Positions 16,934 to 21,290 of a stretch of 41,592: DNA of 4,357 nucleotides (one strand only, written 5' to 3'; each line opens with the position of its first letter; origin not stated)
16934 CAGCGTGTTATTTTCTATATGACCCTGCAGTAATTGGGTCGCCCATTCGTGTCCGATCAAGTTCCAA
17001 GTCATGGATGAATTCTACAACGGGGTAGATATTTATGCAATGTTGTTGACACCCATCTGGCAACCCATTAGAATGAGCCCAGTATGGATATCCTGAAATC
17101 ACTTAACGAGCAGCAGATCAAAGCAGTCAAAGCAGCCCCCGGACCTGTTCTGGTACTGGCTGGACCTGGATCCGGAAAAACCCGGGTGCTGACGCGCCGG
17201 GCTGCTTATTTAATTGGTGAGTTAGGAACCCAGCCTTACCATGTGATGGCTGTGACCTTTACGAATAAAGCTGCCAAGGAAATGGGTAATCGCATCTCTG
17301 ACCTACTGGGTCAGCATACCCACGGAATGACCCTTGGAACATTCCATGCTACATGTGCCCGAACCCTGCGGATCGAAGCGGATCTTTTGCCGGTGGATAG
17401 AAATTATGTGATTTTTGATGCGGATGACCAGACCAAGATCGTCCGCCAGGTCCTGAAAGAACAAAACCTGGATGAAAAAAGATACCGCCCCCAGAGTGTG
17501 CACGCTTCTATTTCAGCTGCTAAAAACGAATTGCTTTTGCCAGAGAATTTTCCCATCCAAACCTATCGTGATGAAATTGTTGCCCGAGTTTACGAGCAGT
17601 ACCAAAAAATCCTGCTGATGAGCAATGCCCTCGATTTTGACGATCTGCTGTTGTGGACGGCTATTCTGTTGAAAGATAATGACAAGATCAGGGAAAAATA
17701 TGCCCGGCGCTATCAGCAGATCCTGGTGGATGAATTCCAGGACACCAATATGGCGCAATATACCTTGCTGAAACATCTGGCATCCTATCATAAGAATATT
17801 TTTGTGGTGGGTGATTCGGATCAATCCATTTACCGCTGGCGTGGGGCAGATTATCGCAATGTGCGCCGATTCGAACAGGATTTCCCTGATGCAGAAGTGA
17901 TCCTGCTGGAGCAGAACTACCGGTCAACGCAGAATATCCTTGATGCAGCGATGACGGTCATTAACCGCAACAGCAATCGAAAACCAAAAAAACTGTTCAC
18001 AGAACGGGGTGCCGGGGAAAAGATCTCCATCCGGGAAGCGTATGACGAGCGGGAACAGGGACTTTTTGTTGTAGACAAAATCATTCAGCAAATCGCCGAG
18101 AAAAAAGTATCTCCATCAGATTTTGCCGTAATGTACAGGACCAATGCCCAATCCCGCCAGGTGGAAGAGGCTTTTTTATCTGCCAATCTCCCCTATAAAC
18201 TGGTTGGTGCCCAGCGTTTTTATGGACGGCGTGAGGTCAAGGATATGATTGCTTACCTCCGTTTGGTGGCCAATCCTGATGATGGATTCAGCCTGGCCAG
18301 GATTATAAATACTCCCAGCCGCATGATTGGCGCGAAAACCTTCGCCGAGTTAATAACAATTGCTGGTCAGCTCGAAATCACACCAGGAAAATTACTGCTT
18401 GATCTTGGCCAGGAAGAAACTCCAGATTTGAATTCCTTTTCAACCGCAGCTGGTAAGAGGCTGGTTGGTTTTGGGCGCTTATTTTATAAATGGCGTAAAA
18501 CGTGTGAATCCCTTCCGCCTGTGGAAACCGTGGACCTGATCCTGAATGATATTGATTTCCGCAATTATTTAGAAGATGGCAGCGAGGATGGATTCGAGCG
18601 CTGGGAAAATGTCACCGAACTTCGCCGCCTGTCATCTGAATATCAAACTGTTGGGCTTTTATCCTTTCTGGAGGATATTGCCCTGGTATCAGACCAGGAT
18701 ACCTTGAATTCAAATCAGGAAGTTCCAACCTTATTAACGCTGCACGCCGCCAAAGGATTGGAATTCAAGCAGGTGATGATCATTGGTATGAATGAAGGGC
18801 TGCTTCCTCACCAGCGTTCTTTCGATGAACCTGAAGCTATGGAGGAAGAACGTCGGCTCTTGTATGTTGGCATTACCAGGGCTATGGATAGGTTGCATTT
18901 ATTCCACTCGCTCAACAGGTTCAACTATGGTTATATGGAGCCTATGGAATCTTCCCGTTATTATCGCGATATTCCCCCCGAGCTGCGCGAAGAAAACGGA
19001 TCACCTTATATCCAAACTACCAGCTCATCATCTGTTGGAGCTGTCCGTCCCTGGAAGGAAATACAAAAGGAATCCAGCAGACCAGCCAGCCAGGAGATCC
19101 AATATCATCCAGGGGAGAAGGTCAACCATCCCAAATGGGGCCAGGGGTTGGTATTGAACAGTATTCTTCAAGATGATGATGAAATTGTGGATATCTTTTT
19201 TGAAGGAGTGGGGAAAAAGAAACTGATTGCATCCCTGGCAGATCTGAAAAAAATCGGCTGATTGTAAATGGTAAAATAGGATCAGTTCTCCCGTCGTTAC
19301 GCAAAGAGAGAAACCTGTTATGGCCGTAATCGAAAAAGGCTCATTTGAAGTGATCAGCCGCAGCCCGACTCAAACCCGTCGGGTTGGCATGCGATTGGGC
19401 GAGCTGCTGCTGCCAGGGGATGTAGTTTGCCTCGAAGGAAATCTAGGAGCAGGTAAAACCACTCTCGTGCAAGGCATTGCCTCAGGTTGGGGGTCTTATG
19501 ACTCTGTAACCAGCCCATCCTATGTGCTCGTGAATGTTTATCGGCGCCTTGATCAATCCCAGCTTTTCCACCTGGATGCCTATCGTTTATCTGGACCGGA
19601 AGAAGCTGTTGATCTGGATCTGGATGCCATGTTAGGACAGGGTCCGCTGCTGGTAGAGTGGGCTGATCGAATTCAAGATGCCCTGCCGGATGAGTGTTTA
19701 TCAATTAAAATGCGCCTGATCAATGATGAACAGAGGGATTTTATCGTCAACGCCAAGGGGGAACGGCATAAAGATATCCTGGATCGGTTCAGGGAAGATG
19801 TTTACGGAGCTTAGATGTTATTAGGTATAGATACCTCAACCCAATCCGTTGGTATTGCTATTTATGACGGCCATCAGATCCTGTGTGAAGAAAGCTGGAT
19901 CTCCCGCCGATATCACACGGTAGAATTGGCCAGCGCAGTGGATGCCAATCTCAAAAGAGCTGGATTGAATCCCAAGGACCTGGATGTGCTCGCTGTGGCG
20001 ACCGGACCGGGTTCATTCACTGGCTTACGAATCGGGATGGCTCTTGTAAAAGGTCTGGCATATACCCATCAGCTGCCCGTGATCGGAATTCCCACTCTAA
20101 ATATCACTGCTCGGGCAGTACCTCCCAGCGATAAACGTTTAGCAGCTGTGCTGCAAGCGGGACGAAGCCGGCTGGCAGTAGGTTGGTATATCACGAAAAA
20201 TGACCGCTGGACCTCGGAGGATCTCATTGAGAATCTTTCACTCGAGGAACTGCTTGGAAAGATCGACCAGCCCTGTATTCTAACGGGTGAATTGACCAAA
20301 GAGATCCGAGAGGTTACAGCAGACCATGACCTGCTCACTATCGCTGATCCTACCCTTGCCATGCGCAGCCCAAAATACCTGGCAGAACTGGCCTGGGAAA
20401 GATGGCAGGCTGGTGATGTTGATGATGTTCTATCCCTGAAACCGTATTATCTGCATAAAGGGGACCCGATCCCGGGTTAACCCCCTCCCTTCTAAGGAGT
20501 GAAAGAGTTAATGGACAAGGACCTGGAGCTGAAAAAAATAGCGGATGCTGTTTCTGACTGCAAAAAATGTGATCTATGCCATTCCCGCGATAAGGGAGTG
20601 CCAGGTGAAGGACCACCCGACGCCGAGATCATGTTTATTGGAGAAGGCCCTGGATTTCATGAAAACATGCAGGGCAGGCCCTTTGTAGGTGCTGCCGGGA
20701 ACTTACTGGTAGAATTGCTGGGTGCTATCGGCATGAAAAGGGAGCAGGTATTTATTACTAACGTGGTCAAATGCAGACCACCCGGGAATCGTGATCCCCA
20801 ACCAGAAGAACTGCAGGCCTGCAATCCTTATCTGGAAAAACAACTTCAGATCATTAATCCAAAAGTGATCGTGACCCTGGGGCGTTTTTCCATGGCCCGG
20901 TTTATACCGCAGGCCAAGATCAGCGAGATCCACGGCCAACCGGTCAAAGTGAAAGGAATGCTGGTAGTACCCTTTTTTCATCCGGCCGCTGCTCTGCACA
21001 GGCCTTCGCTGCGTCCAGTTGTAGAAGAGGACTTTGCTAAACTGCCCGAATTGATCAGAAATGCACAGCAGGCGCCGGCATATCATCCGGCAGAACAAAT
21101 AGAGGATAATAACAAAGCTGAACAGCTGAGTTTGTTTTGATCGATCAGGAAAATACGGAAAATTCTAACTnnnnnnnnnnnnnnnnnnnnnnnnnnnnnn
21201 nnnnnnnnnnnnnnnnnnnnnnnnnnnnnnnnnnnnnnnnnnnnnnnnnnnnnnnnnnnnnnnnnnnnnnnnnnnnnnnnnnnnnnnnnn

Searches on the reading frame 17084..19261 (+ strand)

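Call 8: search_protein_families(library=pfam, proteins=[window:17084-19261:+])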
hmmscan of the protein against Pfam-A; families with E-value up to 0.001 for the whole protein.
window:17084-19261:+ (725 aa): 7 families
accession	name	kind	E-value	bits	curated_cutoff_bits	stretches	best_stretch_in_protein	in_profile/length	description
PF00580.27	UvrD-helicase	-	4.9e-86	289.2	23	1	7-268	1-271/271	UvrD/REP helicase N-terminal domain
PF13361.12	UvrD_C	-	6.7e-68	230.1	25.6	1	273-606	1-345/350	UvrD-like helicase C-terminal domain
PF13245.12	AAA_19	-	7.7e-24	84.8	25.1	1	11-251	1-132/134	AAA domain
PF21196.3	PcrA_UvrD_tudor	-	2.4e-09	37.3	23.9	1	677-723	2-48/48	PcrA/UvrD tudor domain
PF13538.12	UvrD_C_2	-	3.7e-08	33.5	27.4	1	550-606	4-51/52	UvrD-like helicase C-terminal domain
PF13604.12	AAA_30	-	6.8e-07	29.6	27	1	7-72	2-67/191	AAA domain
PF01443.25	Viral_helicase1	-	4.9e-06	27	21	0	540-607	171-227/228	Viral superfamily 1 RNA helicase core domain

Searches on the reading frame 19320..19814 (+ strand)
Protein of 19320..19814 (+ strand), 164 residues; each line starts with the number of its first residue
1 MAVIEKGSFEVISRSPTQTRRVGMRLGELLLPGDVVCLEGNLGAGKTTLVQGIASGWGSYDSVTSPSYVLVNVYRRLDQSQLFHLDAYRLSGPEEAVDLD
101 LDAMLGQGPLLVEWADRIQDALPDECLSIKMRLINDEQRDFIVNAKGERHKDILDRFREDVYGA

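Call 8: search_protein_families(library=pfam, proteins=[window:19320-19814:+])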
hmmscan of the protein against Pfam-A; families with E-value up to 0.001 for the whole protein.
window:19320-19814:+ (164 aa): 2 families
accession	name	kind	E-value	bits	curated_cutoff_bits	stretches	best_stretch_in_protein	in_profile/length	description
PF02367.23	TsaE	-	6.9e-36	123.5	26.6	1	14-139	2-126/128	Threonylcarbamoyl adenosine biosynthesis protein TsaE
PF05729.18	NACHT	-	4.1e-06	27.2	26.7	1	34-85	1-54/167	NACHT domain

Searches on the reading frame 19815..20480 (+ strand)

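Call 8: search_protein_families(library=pfam, proteins=[window:19815-20480:+])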
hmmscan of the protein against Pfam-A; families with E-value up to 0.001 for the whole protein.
window:19815-20480:+ (221 aa): 1 family
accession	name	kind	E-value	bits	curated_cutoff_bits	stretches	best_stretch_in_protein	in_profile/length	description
PF00814.31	TsaD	-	1.4e-22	81.1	24.8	1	30-123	25-121/264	tRNA N6-adenosine threonylcarbamoyltransferase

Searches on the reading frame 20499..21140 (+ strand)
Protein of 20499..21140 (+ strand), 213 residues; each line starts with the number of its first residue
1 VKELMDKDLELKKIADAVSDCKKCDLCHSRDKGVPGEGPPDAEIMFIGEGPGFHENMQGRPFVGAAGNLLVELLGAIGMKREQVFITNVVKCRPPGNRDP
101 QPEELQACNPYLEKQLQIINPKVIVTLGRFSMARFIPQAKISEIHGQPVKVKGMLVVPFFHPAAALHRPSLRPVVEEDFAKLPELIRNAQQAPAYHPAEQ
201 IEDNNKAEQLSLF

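Call 8: search_protein_families(library=pfam, proteins=[window:20499-21140:+])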
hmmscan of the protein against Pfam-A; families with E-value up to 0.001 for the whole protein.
window:20499-21140:+ (213 aa): 1 family
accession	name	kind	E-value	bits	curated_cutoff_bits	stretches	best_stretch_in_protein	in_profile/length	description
PF03167.25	UDG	-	1.9e-35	122.4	24.3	1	35-171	1-127/141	Uracil DNA glycosylase superfamily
